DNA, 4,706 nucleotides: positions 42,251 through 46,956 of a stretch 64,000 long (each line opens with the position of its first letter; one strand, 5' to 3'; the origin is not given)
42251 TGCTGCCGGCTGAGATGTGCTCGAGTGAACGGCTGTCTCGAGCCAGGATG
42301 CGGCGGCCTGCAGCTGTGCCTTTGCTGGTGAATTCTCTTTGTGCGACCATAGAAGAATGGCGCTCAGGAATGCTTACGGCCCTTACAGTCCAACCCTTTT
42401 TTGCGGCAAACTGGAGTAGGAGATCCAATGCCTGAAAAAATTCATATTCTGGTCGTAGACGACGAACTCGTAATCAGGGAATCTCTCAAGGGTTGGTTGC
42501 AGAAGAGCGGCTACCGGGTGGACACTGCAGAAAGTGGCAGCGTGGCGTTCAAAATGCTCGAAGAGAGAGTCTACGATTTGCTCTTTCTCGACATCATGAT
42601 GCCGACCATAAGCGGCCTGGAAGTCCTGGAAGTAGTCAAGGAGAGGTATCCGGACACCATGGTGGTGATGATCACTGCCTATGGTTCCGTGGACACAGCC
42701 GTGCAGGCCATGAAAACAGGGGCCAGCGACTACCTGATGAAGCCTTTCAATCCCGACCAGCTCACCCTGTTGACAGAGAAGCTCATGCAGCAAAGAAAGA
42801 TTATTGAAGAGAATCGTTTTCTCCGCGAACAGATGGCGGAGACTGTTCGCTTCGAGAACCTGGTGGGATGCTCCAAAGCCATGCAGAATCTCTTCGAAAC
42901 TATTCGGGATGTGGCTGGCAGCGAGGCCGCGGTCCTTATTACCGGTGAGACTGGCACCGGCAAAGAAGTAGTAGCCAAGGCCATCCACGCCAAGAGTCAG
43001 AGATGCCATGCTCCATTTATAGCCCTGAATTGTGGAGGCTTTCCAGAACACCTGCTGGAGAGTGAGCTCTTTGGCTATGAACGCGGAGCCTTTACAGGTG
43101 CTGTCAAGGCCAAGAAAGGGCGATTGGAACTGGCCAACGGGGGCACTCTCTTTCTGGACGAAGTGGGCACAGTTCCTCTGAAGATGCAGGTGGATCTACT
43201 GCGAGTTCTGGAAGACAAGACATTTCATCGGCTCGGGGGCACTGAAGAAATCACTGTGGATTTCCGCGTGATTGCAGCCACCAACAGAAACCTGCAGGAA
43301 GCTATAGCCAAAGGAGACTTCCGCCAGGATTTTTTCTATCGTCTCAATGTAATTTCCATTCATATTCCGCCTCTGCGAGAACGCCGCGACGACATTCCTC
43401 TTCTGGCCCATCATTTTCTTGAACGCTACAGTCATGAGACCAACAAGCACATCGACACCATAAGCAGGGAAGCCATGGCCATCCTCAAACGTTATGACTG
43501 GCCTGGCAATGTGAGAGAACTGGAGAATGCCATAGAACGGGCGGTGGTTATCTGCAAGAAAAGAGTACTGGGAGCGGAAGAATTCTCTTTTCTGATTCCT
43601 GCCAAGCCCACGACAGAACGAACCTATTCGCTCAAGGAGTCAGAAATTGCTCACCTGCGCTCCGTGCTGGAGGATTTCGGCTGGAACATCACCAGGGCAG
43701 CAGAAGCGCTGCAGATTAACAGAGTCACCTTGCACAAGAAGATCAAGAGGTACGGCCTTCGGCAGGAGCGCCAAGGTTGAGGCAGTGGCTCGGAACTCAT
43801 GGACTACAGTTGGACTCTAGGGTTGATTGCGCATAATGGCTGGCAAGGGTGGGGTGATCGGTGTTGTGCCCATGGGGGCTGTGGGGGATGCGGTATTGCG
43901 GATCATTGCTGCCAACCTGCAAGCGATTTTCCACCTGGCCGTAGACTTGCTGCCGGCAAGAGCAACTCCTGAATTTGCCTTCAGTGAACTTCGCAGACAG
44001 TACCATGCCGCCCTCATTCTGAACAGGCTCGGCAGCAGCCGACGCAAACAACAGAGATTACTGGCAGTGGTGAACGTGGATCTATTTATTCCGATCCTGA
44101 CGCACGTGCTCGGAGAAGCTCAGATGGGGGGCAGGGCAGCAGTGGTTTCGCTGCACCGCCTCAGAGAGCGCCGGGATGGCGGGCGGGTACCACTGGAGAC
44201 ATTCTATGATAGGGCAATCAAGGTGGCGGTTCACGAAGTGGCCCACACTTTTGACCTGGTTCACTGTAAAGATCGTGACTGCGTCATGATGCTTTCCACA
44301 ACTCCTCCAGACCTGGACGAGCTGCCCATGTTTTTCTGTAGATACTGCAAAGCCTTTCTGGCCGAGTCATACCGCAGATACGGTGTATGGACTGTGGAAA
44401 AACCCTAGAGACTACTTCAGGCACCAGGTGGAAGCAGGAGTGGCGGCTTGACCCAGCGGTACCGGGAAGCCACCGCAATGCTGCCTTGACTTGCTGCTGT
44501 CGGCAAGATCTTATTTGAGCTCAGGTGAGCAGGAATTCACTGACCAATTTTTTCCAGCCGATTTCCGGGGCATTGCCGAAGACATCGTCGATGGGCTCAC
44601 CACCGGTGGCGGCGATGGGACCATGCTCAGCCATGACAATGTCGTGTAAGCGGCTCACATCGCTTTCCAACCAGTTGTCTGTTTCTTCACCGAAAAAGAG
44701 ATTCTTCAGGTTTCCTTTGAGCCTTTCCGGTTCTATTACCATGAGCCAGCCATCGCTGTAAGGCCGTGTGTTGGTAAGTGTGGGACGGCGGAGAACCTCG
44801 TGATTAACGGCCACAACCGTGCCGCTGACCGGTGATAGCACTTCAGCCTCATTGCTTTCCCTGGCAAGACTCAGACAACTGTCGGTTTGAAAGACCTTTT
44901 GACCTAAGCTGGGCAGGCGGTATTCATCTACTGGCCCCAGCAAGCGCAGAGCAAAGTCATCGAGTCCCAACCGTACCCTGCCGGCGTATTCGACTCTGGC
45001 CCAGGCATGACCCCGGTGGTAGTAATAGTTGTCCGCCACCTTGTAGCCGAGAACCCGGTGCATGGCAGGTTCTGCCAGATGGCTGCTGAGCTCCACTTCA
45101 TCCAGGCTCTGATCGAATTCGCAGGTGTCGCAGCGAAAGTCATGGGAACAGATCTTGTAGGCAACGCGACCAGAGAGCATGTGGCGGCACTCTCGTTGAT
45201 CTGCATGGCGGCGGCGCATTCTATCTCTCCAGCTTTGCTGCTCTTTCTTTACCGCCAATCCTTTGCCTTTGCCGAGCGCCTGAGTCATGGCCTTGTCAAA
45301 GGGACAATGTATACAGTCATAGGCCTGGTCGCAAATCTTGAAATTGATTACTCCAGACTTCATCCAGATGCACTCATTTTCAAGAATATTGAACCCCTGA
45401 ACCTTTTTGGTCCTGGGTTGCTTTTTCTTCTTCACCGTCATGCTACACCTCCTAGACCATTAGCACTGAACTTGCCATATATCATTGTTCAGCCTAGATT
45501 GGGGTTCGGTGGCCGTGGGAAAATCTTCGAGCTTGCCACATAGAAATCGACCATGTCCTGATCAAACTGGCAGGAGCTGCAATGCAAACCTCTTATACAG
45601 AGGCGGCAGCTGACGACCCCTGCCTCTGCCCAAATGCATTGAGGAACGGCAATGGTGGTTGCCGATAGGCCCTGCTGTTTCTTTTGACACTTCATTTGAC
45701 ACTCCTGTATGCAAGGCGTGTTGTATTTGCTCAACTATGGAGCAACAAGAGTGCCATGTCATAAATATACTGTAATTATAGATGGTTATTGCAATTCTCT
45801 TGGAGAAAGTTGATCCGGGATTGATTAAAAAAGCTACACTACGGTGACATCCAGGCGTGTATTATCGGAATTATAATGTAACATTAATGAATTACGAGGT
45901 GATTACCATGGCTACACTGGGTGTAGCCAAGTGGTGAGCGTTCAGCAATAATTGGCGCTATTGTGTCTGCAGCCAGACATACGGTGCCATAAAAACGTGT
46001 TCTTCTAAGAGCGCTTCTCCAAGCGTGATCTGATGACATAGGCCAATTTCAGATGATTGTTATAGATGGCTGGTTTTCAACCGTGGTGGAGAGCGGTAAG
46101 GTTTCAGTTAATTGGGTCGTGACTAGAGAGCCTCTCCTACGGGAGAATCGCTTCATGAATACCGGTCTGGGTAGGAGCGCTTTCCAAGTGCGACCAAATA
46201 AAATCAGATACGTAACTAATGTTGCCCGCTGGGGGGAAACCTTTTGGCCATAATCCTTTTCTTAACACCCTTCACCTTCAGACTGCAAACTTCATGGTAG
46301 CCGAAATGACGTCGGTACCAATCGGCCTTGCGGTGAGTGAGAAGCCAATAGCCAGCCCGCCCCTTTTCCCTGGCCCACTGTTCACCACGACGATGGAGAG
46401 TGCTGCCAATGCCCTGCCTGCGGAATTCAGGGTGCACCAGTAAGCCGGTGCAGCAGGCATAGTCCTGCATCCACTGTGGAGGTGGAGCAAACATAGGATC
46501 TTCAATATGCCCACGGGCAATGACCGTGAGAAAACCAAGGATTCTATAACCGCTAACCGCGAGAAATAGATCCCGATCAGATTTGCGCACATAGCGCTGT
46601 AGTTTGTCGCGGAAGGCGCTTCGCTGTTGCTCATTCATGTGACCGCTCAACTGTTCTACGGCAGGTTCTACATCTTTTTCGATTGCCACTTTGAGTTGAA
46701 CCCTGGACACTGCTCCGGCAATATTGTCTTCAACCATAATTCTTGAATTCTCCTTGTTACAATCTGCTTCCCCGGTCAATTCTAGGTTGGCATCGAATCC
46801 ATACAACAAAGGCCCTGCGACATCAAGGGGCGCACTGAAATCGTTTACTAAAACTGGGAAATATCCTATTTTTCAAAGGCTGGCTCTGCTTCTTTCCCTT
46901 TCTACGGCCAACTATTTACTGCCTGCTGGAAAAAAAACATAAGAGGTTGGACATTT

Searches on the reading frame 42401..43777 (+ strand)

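Call 60: search_protein_families(library=pfam, proteins=[window:42401-43777:+], max_evalue=0.001)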
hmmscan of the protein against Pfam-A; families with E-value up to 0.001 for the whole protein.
window:42401-43777:+ (459 aa): 10 families
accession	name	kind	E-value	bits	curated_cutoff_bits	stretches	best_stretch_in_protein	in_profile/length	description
PF00158.32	Sigma54_activat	-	1.1e-71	240.4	20.2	1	154-321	1-168/168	Sigma-54 interaction domain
PF00072.30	Response_reg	-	1.7e-32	112.4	30.2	1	16-122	1-107/111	Response regulator receiver domain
PF25601.1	AAA_lid_14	-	2.6e-29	101.3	27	1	326-404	1-79/87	AAA+ ATPase lid domain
PF14532.12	Sigma54_activ_2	-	2.7e-20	73.5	25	1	155-325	1-138/138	Sigma-54 interaction domain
PF02954.25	HTH_8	-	1.9e-11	43.9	22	1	411-451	2-42/42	Bacterial regulatory protein, Fis family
PF07728.20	AAA_5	-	6.1e-10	39.7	22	1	178-297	2-124/139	AAA domain (dynein-related subfamily)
PF00004.35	AAA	-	4.1e-05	24.5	21.2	1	178-302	1-118/131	ATPase family associated with various cellular activities (AAA)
PF01078.27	Mg_chelatase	-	4.2e-05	23.5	20.3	0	233-296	93-158/207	Magnesium chelatase, subunit ChlI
PF07724.20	AAA_2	-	0.00075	20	27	0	176-303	4-132/166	AAA domain (Cdc48 subfamily)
PF05673.19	DUF815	-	0.00083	19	23.8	0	144-201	20-79/249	Protein of unknown function (DUF815)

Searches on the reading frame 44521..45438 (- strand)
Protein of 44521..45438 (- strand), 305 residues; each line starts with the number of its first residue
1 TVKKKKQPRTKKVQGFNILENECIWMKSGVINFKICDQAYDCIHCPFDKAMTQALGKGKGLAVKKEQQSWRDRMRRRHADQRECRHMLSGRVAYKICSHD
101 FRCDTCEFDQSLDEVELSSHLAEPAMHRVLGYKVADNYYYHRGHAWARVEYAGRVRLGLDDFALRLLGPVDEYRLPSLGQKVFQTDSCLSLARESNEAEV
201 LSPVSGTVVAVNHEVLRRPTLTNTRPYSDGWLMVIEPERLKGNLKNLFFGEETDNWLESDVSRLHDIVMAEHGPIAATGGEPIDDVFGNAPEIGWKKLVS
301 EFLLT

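Call 25: search_protein_families(library=pfam, proteins=[window:44521-45438:-], max_evalue=0.01)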
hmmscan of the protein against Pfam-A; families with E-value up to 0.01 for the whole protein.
window:44521-45438:- (305 aa): 1 family
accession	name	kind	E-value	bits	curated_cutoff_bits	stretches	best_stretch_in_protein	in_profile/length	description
PF01597.25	GCV_H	-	2.1e-20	73.3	22.2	1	139-257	2-119/122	Glycine cleavage H-protein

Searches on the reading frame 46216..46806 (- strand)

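Call 20: search_protein_families(library=ncbifam, proteins=[window:46216-46806:-], max_evalue=0.00001)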
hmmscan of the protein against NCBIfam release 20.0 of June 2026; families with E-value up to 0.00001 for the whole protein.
window:46216-46806:- (196 aa): 1 family
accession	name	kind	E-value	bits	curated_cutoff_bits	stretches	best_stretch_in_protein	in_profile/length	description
NF043067.1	AAC_6p_group_E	equivalog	9.1e-08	32.1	140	1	50-149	9-103/140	aminoglycoside 6'-N-acetyltransferase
